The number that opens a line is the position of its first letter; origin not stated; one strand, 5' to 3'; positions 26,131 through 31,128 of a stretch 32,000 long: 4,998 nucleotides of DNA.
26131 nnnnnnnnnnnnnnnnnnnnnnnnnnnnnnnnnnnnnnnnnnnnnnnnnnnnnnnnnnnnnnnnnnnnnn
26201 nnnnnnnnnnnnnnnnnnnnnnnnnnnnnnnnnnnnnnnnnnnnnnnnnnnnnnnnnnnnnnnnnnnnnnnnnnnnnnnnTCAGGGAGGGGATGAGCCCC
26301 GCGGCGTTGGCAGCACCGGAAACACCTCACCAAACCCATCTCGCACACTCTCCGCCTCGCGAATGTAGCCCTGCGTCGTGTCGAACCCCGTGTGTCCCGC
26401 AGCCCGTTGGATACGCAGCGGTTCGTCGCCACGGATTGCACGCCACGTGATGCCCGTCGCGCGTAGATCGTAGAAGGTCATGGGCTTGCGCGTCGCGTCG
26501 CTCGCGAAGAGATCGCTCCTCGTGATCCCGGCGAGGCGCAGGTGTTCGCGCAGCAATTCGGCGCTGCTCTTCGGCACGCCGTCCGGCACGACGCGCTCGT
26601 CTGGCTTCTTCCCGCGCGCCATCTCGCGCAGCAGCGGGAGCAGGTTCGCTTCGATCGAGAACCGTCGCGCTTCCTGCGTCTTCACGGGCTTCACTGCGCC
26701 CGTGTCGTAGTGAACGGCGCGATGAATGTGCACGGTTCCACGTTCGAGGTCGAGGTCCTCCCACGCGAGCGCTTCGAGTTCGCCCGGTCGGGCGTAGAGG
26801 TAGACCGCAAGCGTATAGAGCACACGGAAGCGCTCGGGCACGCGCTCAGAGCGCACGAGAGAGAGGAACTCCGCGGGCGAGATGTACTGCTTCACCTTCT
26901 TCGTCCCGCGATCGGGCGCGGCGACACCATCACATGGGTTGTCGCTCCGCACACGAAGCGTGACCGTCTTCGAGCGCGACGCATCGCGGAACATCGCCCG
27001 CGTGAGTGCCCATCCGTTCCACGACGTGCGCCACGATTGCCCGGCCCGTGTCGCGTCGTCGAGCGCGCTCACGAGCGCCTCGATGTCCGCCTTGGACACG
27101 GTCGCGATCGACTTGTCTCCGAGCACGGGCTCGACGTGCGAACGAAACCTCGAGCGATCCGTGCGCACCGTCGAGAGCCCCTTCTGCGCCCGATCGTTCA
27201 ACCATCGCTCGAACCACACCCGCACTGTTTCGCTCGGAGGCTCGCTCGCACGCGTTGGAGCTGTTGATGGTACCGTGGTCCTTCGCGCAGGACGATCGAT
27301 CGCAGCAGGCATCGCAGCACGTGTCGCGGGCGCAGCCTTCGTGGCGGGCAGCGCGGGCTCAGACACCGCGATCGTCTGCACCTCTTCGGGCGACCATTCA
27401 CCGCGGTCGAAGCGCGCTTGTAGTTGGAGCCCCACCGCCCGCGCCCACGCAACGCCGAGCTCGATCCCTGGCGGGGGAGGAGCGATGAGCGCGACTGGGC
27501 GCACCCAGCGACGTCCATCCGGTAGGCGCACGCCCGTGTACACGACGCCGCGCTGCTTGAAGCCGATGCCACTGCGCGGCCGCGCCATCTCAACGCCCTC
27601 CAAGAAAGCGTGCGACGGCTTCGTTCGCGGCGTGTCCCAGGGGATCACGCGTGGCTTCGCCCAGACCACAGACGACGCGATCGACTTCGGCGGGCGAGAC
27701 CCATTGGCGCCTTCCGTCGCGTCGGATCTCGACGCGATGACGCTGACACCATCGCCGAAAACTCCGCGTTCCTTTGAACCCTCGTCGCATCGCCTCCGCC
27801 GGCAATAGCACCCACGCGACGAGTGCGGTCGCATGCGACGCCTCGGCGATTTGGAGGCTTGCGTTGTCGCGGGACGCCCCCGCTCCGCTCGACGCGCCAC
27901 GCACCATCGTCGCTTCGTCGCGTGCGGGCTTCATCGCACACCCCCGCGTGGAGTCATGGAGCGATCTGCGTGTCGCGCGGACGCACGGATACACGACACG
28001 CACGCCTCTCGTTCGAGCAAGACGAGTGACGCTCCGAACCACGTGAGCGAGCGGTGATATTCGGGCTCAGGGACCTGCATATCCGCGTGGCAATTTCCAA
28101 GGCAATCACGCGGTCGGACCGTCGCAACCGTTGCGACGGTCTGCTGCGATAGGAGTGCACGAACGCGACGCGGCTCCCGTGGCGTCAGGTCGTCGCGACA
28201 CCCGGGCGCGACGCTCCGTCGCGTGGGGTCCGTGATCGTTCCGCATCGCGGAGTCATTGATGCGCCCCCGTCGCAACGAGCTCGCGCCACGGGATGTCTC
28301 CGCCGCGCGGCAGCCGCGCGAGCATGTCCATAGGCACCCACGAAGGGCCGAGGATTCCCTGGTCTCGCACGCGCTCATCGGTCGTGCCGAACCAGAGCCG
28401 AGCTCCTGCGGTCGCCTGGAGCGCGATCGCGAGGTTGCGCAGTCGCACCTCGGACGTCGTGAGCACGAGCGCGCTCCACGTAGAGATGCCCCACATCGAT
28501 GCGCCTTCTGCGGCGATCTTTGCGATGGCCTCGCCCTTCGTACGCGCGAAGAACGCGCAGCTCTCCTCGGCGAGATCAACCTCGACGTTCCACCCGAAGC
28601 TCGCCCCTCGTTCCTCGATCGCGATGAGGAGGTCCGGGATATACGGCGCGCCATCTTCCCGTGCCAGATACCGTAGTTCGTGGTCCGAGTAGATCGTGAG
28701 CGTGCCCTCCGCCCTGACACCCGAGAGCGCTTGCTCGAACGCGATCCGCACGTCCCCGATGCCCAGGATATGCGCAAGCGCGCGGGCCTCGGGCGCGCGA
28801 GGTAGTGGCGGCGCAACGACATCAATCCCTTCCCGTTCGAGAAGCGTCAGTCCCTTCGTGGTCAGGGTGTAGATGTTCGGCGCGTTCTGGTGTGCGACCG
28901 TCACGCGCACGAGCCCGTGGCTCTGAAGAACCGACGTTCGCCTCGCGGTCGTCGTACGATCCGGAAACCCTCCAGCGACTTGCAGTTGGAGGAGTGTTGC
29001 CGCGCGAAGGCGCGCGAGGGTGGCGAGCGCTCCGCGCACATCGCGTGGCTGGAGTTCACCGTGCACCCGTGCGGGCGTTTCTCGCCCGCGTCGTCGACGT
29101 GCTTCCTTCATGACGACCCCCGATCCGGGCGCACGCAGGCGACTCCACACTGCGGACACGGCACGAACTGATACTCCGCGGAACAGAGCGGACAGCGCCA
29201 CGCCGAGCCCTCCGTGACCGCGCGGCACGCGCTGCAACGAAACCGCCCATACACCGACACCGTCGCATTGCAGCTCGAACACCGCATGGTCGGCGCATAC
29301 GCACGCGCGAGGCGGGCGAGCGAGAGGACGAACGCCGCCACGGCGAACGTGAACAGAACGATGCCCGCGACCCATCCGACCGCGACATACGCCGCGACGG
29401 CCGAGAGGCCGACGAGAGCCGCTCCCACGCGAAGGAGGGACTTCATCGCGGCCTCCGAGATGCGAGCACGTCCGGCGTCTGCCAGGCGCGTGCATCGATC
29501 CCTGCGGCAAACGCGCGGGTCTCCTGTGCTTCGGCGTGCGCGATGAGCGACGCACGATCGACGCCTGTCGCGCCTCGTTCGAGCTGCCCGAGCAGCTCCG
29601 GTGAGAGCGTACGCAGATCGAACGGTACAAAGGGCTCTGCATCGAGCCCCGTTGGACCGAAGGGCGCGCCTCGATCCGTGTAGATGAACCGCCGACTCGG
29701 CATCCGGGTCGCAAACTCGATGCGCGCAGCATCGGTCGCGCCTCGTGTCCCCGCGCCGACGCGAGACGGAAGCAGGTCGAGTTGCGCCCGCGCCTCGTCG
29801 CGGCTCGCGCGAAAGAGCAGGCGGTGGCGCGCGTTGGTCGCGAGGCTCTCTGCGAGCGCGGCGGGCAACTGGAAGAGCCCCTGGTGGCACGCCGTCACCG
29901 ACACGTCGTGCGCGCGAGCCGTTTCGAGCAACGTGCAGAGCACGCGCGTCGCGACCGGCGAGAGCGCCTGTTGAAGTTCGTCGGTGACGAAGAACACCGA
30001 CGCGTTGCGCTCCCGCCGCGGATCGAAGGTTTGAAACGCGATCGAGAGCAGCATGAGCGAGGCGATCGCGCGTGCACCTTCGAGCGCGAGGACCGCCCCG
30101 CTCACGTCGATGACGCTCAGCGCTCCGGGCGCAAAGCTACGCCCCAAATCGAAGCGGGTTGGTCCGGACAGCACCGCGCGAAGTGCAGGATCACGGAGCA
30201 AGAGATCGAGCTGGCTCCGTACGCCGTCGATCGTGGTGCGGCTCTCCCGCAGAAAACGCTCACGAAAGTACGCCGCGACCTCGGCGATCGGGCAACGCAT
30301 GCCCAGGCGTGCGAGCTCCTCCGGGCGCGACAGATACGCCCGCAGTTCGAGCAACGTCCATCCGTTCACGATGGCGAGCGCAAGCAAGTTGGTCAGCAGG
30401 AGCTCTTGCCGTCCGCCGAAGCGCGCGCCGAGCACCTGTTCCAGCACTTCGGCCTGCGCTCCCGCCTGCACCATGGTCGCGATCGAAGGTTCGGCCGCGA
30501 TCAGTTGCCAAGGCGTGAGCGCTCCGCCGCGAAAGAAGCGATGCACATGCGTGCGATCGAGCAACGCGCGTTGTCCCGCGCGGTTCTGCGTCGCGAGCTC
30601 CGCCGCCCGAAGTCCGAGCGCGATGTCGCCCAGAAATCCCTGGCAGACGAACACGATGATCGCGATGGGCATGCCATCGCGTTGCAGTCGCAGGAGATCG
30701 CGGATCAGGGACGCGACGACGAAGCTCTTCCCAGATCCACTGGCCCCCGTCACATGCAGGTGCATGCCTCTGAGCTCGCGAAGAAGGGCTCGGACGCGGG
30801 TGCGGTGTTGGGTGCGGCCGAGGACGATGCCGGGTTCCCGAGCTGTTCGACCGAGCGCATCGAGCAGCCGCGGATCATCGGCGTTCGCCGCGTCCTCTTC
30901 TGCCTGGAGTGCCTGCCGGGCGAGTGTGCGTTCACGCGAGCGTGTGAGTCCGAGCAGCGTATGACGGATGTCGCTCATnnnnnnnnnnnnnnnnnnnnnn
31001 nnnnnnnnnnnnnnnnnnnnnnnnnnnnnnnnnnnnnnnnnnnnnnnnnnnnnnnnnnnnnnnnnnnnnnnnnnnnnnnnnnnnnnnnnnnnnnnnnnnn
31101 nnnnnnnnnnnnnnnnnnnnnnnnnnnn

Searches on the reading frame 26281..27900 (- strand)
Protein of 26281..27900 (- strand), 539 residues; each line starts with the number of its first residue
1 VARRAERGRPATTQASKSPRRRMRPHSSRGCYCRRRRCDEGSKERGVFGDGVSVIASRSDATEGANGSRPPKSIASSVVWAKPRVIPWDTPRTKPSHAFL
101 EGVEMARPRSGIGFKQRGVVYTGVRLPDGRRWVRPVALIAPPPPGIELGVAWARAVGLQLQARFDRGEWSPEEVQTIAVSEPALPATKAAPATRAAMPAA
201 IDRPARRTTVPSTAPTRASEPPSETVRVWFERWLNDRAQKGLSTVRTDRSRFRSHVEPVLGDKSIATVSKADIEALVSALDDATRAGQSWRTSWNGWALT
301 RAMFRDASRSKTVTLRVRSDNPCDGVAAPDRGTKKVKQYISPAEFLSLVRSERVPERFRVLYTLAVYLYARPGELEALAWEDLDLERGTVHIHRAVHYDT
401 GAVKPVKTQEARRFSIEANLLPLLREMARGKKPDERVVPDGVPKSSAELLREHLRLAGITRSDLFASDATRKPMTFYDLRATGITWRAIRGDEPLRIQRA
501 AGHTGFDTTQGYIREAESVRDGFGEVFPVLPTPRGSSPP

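Call 26: search_protein_families(library=pfam, proteins=[window:26281-27900:-], max_evalue=0.01)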
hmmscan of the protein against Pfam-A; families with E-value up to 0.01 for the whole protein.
window:26281-27900:- (539 aa): 2 families
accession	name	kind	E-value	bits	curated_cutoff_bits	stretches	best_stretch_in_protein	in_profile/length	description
PF00589.27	Phage_integrase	-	8.9e-07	29.3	27.1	1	354-516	20-169/172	Phage integrase family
PF14659.12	Phage_int_SAM_3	-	0.00051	20.6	22.6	1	226-279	2-56/58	Phage integrase, N-terminal SAM-like domain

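Call 79: search_protein_families(library=phrogs, proteins=[window:26281-27900:-], max_evalue=0.001)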
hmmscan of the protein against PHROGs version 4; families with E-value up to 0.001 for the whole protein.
window:26281-27900:- (539 aa): 2 families
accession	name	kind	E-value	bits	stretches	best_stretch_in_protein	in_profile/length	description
phrog_1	-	integration and excision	1.6e-38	134.4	1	211-518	157-438/611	integrase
phrog_216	-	integration and excision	3.7e-19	69.9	1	314-514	31-223/301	integrase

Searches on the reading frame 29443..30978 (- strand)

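Call 27: search_protein_families(library=pfam, proteins=[window:29443-30978:-], max_evalue=0.01)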
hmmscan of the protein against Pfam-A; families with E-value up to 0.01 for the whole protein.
window:29443-30978:- (511 aa): 4 families
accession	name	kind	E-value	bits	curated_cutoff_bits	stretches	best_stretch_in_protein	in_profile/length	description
PF01935.23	DUF87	-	3.9e-05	24.3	23.2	1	53-108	3-56/220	Helicase HerA, central domain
PF13191.12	AAA_16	-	4e-05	24.6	32.6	1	52-100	2-58/167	AAA ATPase domain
PF10412.15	TrwB_AAD_bind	-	0.0018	17.7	20.5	0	303-399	221-318/387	Type IV secretion-system coupling protein DNA-binding domain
PF20703.3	nSTAND1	-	0.0042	17.2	27.1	1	53-103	17-66/379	Novel STAND NTPase 1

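Call 29: search_protein_families(library=padloc, proteins=[window:29443-30978:-], max_evalue=0.001)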
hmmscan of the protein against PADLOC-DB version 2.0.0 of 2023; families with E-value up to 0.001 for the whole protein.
window:29443-30978:- (511 aa): 5 families
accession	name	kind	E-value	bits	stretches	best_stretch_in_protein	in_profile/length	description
PDLC04140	mad8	-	2.2e-09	35.3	1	71-392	27-254/314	mads_8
PDLC04106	HerA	-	3.8e-06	23.7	1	56-101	160-205/667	-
PDLC04105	HerA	-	0.00024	17.8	1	50-100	143-195/576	-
PDLC02185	HerA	-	0.00056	16.8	1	50-100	141-193/585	-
PDLC04102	HerA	-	0.00059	16.3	1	62-112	166-218/654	-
